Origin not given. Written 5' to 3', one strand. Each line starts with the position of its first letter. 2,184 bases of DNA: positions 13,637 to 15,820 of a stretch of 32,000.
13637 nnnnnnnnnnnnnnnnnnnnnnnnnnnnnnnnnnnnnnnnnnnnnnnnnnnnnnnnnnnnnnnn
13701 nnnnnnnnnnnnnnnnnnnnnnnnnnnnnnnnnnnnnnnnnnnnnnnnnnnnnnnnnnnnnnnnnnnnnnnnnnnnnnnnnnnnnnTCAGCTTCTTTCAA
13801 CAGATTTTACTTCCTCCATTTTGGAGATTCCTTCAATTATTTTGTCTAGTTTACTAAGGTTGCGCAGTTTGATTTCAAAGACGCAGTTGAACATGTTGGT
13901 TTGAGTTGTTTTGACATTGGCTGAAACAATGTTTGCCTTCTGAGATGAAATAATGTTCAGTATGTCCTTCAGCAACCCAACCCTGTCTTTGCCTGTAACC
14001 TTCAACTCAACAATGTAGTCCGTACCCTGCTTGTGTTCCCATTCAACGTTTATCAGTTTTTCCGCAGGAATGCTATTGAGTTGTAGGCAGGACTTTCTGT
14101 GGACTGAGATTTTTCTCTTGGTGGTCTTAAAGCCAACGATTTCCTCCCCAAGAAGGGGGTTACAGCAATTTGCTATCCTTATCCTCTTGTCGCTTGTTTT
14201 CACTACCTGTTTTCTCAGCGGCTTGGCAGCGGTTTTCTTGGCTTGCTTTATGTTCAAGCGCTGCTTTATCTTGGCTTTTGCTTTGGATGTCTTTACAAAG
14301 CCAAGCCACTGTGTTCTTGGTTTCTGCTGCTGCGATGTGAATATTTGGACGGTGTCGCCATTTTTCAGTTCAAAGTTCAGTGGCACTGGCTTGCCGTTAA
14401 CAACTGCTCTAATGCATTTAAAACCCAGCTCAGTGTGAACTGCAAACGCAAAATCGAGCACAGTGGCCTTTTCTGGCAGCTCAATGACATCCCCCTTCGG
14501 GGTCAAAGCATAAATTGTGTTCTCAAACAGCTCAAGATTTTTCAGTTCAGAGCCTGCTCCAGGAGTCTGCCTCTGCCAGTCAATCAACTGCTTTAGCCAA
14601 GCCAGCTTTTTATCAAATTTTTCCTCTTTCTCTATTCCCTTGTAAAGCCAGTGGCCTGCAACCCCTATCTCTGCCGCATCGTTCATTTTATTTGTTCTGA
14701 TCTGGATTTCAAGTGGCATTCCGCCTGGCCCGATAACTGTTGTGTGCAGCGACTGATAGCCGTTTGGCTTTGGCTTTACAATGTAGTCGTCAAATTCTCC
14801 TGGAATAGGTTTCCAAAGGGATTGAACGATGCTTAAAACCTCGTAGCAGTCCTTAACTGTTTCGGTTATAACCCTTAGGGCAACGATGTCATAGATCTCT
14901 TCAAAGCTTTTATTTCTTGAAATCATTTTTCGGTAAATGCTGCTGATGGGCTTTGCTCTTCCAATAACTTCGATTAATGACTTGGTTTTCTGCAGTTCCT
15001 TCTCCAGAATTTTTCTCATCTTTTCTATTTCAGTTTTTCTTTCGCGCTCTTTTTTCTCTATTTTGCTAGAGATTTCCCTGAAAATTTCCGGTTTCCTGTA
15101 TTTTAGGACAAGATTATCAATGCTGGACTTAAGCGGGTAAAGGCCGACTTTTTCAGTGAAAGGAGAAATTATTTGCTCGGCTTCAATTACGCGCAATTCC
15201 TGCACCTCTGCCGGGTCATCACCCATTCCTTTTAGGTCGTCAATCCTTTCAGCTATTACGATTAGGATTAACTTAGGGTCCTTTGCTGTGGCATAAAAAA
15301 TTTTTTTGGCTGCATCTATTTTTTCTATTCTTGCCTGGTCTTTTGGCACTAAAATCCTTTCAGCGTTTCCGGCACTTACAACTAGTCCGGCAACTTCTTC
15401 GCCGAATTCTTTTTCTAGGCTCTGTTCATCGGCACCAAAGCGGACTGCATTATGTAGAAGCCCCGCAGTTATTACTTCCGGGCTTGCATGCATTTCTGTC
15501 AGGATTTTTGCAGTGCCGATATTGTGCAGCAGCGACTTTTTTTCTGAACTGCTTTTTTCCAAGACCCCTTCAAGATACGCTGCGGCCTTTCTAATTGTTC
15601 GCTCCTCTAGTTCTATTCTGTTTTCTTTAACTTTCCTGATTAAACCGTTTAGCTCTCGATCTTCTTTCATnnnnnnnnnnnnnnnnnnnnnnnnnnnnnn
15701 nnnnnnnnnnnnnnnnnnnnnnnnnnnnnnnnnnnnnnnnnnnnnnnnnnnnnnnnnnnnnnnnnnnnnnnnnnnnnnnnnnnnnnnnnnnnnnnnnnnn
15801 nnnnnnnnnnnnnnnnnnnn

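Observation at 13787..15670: Complete bacterial-style long RelA/SpoT homologue in an archaeal context, with a dead-looking hydrolase site and a RelA-type EXDD motif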

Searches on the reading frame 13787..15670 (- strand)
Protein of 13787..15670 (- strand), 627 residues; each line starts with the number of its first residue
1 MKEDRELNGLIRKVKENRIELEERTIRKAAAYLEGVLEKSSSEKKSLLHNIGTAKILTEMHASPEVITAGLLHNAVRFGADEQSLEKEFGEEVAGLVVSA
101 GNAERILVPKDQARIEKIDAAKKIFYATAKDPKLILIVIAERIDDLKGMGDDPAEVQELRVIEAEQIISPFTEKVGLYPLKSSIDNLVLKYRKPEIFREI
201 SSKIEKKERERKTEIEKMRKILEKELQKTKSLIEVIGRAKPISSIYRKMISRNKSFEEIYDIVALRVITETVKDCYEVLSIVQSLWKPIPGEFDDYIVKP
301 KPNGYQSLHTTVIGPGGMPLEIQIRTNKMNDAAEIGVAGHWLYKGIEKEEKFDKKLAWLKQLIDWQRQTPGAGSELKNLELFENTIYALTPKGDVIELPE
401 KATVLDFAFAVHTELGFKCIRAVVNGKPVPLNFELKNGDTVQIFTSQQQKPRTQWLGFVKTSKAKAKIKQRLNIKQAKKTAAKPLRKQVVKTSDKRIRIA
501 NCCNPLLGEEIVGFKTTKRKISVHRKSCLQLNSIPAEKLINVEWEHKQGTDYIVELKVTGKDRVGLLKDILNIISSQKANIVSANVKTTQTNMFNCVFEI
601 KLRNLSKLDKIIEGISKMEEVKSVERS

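Call 3: search_protein_families(library=pfam, proteins=[window:13787-15670:-], max_evalue=0.1)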
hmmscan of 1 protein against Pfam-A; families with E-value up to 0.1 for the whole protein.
window:13787-15670:- (627 aa): 11 families
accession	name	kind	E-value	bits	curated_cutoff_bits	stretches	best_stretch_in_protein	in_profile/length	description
PF04607.23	RelA_SpoT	-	1.3e-41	141.8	27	1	237-345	1-110/113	Region found in RelA / SpoT proteins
PF02824.27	TGS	-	7.4e-21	74.4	22.2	1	386-445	1-60/60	TGS domain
PF13291.12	ACT_4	-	1.6e-19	70.8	27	1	549-626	2-80/80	ACT domain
PF13328.12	HD_4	-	2.5e-19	70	27.2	1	39-176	13-154/156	HD domain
PF01842.31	ACT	-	3.4e-07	30.3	27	1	555-613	2-62/66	ACT domain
PF02597.26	ThiS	-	0.00052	20.9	22.5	1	393-445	13-71/76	ThiS family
PF22629.2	ACT_AHAS_ss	-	0.0017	18.9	27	1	556-621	1-65/67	AHAS small subunit-like ACT domain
PF18075.7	FtsX_ECD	-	0.0092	17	23.5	1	589-624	61-96/96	FtsX extracellular domain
PF13740.12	ACT_6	-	0.05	14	23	0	557-583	6-32/76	ACT domain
PF22937.1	PDXDC1-like_cen2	-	0.056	14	29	0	205-264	34-93/104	PDXDC1-like second central domain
PF20680.3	DUF6817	-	0.086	13.4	25.2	0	43-87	14-59/85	Domain of unknown function (DUF6817)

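Call 4: search_protein_families(library=ncbifam, proteins=[window:13787-15670:-], max_evalue=0.1)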
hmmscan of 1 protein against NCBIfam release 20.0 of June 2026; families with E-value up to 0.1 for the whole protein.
window:13787-15670:- (627 aa): 18 families
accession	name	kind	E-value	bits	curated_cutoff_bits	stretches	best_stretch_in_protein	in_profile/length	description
TIGR00691.1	spoT_relA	subfamily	1.3e-150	503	499.2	2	47-481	21-457/687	RelA/SpoT family protein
NF008124.0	PRK10872.1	equivalog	1.1e-116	391.2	728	2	31-476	40-500/744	GTP diphosphokinase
NF008303.0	PRK11092.1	equivalog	3.9e-113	379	947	2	14-479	15-479/702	bifunctional GTP diphosphokinase/guanosine-3',5'-bis pyrophosphate 3'-pyrophosphohydrolase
NF053588.1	GTPPhKinYjbM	equivalog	8.1e-13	48.6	320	1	209-345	15-161/201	GTP diphosphokinase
NF003361.0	PRK04435.1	equivalog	9.2e-07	28.8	131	1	550-625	67-143/148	ACT domain-containing protein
NF006352.0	PRK08577.1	equivalog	4.6e-05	23.5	140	1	551-625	54-130/136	hypothetical protein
TIGR01693.1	UTase_glnD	equivalog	0.00028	19.3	519.4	1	515-598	634-713/850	[protein-PII] uridylyltransferase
TIGR04552.1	TIGR04552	subfamily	0.00058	19.3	125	1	197-282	125-210/352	TIGR04552 family protein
NF007171.0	PRK09602.1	subfamily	0.00065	18.7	387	1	394-446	342-396/397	YchF-related putative GTPase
TIGR04562.1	TIGR04562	subfamily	0.00081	18.7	140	1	216-282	146-209/356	TIGR04552 family protein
NF003467.0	PRK05092.1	equivalog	0.0016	16.3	959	1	549-588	849-887/940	[protein-PII] uridylyltransferase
NF002895.0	PRK03381.1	equivalog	0.004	15.3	631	1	541-601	697-755/782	[protein-PII] uridylyltransferase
TIGR01127.1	ilvA_1Cterm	equivalog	0.0091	15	378.75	1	552-614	304-370/380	threonine ammonia-lyase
NF005600.0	PRK07334.1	equivalog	0.025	13.2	496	1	553-617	331-399/408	threonine ammonia-lyase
NF002837.0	PRK03059.1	equivalog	0.029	12.4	1010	1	524-590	761-824/857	[protein-PII] uridylyltransferase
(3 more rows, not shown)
